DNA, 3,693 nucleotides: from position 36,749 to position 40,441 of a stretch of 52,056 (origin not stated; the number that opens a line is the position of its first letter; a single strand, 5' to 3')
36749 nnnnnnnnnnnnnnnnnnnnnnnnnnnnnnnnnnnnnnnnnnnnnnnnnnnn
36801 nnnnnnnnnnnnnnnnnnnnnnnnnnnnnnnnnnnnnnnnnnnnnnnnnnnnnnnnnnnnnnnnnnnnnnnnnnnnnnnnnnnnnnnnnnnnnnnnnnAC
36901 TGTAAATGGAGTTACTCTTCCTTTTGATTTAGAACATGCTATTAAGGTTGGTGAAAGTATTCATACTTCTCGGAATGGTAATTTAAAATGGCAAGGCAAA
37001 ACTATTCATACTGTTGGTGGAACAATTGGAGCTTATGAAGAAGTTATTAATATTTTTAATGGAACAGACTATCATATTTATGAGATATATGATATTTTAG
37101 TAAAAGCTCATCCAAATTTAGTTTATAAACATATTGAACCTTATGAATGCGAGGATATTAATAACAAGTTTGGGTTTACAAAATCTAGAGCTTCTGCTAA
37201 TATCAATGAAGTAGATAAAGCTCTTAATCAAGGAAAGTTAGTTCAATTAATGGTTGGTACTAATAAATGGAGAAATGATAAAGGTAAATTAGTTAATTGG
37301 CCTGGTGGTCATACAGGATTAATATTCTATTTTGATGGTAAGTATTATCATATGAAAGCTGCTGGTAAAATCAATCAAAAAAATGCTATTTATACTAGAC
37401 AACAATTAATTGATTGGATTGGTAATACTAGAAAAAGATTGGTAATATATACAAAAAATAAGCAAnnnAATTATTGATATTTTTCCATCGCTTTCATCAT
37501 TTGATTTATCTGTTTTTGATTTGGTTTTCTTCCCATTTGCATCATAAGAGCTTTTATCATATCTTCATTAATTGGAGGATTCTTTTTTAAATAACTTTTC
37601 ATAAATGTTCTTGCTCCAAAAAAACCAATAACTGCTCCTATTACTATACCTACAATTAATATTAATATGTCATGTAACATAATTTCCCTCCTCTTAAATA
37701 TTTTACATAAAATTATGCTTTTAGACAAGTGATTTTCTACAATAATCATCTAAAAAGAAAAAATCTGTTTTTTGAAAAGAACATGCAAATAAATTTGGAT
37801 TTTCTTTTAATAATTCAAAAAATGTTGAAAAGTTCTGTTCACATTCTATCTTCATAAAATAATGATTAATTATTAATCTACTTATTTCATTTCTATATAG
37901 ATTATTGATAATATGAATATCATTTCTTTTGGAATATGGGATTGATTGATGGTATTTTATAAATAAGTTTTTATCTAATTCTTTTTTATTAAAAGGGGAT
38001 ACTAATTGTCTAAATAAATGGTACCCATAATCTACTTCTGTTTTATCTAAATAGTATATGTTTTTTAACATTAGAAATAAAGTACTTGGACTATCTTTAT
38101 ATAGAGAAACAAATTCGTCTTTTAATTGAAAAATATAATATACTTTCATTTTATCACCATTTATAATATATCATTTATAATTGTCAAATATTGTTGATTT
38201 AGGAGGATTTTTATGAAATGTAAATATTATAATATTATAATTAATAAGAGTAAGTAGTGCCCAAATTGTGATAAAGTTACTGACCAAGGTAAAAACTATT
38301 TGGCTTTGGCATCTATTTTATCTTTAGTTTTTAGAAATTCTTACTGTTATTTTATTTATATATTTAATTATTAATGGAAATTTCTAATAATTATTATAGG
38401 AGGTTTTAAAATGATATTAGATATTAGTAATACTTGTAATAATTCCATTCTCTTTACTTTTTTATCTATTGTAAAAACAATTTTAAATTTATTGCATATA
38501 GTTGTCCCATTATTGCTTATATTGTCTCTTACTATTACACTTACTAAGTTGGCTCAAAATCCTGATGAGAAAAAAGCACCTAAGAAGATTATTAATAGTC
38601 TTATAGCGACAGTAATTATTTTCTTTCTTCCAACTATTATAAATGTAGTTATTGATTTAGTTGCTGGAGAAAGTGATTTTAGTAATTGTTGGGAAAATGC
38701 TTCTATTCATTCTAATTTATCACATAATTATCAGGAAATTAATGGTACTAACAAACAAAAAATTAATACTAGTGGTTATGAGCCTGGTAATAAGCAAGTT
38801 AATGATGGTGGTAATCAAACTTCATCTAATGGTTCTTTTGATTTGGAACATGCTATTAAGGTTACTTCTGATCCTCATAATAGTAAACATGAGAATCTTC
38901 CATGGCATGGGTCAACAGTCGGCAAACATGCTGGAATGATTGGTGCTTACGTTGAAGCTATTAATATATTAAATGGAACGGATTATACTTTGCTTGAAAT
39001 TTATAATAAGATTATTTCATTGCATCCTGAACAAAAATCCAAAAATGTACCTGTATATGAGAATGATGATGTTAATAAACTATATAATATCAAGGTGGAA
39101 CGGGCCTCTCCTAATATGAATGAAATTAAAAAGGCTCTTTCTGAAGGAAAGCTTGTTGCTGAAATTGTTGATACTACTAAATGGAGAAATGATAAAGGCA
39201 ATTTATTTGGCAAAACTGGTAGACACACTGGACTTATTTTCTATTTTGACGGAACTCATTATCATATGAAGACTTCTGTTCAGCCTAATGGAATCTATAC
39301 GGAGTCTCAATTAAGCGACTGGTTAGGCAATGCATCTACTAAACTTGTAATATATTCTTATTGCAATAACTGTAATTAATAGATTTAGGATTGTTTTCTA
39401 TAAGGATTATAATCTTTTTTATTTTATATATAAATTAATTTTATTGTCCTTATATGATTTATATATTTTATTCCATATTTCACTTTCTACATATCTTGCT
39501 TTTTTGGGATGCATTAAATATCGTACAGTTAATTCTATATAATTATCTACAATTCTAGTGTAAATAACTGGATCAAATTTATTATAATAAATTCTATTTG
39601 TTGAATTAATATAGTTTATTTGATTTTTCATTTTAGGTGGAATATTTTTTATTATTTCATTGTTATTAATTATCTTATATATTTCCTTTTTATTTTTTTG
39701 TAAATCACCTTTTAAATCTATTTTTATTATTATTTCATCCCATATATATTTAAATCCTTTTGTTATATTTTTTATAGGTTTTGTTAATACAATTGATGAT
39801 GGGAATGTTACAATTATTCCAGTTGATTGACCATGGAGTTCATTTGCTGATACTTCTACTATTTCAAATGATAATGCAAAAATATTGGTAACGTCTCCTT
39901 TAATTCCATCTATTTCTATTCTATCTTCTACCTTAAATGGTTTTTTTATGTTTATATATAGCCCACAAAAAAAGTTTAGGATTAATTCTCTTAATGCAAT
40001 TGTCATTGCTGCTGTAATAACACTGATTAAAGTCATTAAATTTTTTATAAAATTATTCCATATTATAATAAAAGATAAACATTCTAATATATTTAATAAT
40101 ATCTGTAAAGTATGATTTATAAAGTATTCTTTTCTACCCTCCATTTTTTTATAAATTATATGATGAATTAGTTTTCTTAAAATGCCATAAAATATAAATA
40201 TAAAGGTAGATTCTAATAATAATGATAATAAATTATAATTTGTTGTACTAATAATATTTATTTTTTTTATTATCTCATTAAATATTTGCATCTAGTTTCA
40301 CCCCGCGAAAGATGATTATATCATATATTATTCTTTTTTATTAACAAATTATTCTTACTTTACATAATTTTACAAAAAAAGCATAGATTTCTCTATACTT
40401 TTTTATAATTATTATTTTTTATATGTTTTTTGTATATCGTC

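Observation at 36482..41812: Three-member paralog family of monocistronic membrane-hairpin proteins within 5.3 kb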

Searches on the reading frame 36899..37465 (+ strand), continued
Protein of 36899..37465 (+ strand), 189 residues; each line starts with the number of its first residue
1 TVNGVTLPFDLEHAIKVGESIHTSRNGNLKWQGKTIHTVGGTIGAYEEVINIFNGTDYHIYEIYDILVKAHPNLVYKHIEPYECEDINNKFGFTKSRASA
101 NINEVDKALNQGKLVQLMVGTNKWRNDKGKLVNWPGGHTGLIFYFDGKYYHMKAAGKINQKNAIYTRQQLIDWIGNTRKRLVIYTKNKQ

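Call 78: fold_search(model_id=the predicted structure, library=pdb)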
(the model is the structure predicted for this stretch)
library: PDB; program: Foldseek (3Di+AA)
matches with E <= 10: 256; with E <= 0.001: 1
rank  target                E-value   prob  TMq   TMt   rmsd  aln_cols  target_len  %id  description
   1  8z4n_A                4.5e-04  1.00  0.51  0.44   5.6       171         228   16  Pseudomurein Endoisopeptidase PeiR-C90A (released 2025-04-23)
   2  8z4h_A                1.1e-03  1.00  0.51  0.44   5.5       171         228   16  Pseudomurein Endoisopeptidase PeiR (released 2025-04-23)
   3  3erv                  2.7e-03  1.00  0.51  0.48  10.2       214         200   11  Crystal structure of an putative C39-like peptidase from Bacillus anthracis (released 2008-10-14)
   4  1pxv_A                2.7e-03  0.96  0.40  0.41   9.6       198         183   14  The staphostatin-staphopain complex: a forward binding inhibitor in complex with its target cysteine protease (released 2003-10-21)
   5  1y4h_A                3.5e-03  0.93  0.39  0.42   9.0       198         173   12  Wild type staphopain-staphostatin complex (released 2005-01-18)
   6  1x9y_A                7.4e-03  0.89  0.37  0.22  12.2       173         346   13  The prostaphopain B structure (released 2004-11-23)
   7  9fpa_A                4.7e-02  0.69  0.38  0.33   8.9       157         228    9  DUBS Parachlamydia sp. PcJOS orthorhombic crystal form (released 2025-04-23)
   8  1cte_A                1.0e-01  0.25  0.22  0.17   9.3       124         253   10  CRYSTAL STRUCTURES OF RECOMBINANT RAT CATHEPSIN B AND A CATHEPSIN B-INHIBITOR COMPLEX: IMPLICATIONS FOR STRUCTURE-BASE (released 1995-07-31)
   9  5ejj_B                1.1e-01  0.47  0.43  0.19   7.3       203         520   10  Crystal structure of UfSP from C.elegans (released 2017-01-18)
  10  4axm_A                1.3e-01  0.21  0.29  0.26   9.3       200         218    9  TRIAZINE CATHEPSIN INHIBITOR COMPLEX (released 2013-05-08)
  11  7n87_MODEL_1_A        1.7e-01  0.69  0.43  0.51   5.0       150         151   11  Solution NMR structure of peptidase domain from Clostridium thermocellum PCAT1 (released 2021-12-29)
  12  1iwd                  1.7e-01  0.33  0.42  0.38   8.3       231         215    9  Proposed Amino Acid Sequence and the 1.63 Angstrom X-ray Crystal Structure of a Plant Cysteine Protease Ervatamin B: Ins (released 2003-05-06)
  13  1cjl                  1.7e-01  0.20  0.32  0.23   9.6       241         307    9  CRYSTAL STRUCTURE OF A CYSTEINE PROTEASE PROFORM (released 1997-08-12)
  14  2p7u                  2.2e-01  0.15  0.31  0.28  11.6       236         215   10  The crystal structure of rhodesain, the major cysteine protease of T. brucei rhodesiense, bound to inhibitor K777 (released 2008-03-25)
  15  6mpz_D                2.4e-01  0.54  0.40  0.50   5.4       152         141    7  Crystal structure of a double glycine motif protease from AMS/PCAT transporter in complex with the leader peptide (released 2019-02-06)
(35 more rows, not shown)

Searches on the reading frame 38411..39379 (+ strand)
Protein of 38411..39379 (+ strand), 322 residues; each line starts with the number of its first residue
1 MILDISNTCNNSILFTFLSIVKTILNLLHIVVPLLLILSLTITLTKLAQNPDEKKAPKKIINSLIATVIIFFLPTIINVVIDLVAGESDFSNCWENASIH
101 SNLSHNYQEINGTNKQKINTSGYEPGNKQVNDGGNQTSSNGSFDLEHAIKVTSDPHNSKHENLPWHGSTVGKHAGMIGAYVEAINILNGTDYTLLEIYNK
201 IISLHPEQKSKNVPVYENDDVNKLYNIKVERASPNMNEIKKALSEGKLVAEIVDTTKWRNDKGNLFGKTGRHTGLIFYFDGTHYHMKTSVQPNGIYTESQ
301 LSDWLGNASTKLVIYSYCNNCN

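Call 3: search_protein_families(library=pfam, proteins=[window:38411-39379:+], max_evalue=10)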
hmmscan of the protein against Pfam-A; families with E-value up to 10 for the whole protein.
window:38411-39379:+ (322 aa): 6 families
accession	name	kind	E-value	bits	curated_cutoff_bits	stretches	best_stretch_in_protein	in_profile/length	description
PF18895.5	T4SS_pilin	-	0.00023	21.6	26.6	1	22-80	10-71/71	Type IV secretion system pilin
PF20394.4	DUF6688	-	0.012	15.8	26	1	25-108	4-84/248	DUF6688 N-terminal domain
PF10322.15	7TM_GPCR_Sru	-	0.076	12.7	26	1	13-83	194-264/305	Serpentine type 7TM GPCR chemoreceptor Sru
PF10320.15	7TM_GPCR_Srsx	-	0.081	12.7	24.1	1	15-96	139-221/257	Serpentine type 7TM GPCR chemoreceptor Srsx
PF22423.2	AmyB_C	-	0.11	12.9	27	1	57-107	11-60/88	Alpha-amylase-like, C-terminal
PF11857.13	DUF3377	-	0.88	10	26.5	1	24-61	26-62/72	Domain of unknown function (DUF3377)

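Call 4: search_protein_families(library=ncbifam, proteins=[window:38411-39379:+], max_evalue=10)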
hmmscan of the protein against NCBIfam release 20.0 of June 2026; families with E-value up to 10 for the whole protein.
window:38411-39379:+ (322 aa): 6 families
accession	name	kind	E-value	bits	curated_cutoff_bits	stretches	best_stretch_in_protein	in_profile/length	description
NF045849.1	ICE_MMCAP2_0565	equivalog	0.00025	20.7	40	1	16-83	8-79/80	Mbov_0395 family pilin-like conjugal transfer protein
NF045890.1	conj_pls20_p028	equivalog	0.00026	20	150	1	21-123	58-155/377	pLS20_p028 family conjugation system transmembrane protein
NF045889.1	ICE_Mbov_0396_TM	equivalog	0.014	14.8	70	1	30-129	61-168/306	Mbov_0396 family ICE element transmembrane protein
TIGR01253.1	thiP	equivalog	0.034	13.2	395.1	1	13-103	237-325/519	thiamine/thiamine pyrophosphate ABC transporter permease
NF038018.1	qmoC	equivalog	0.094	12.2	300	1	5-98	92-184/360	quinone-interacting membrane-bound oxidoreductase complex subunit QmoC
NF002460.0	PRK01658.1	subfamily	0.43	10.6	112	1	12-80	11-78/122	CidA/LrgA family holin-like protein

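Call 66: search_protein_families(library=phrogs, proteins=[window:38411-39376:+], max_evalue=0.01)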
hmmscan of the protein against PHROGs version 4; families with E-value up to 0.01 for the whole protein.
window:38411-39376:+ (322 aa): 0 families

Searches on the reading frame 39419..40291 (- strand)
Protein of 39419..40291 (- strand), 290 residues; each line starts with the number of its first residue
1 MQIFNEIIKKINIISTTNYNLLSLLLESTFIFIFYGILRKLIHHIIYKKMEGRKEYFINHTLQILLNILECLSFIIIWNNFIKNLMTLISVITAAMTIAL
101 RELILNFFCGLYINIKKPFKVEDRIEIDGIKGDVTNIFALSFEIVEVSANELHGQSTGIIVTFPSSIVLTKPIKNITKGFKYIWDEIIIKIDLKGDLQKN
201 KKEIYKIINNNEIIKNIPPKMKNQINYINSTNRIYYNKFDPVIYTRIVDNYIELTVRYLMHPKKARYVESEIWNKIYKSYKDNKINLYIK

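Call 82: search_protein_families(library=pfam, proteins=[window:39419-40291:-], max_evalue=0.00001)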
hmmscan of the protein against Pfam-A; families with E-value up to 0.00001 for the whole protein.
window:39419-40291:- (290 aa): 1 family
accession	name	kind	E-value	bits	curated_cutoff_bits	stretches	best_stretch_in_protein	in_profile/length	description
PF00924.24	MS_channel_2nd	-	7.4e-07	29.6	20.2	1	103-177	2-67/68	Mechanosensitive ion channel, beta-domain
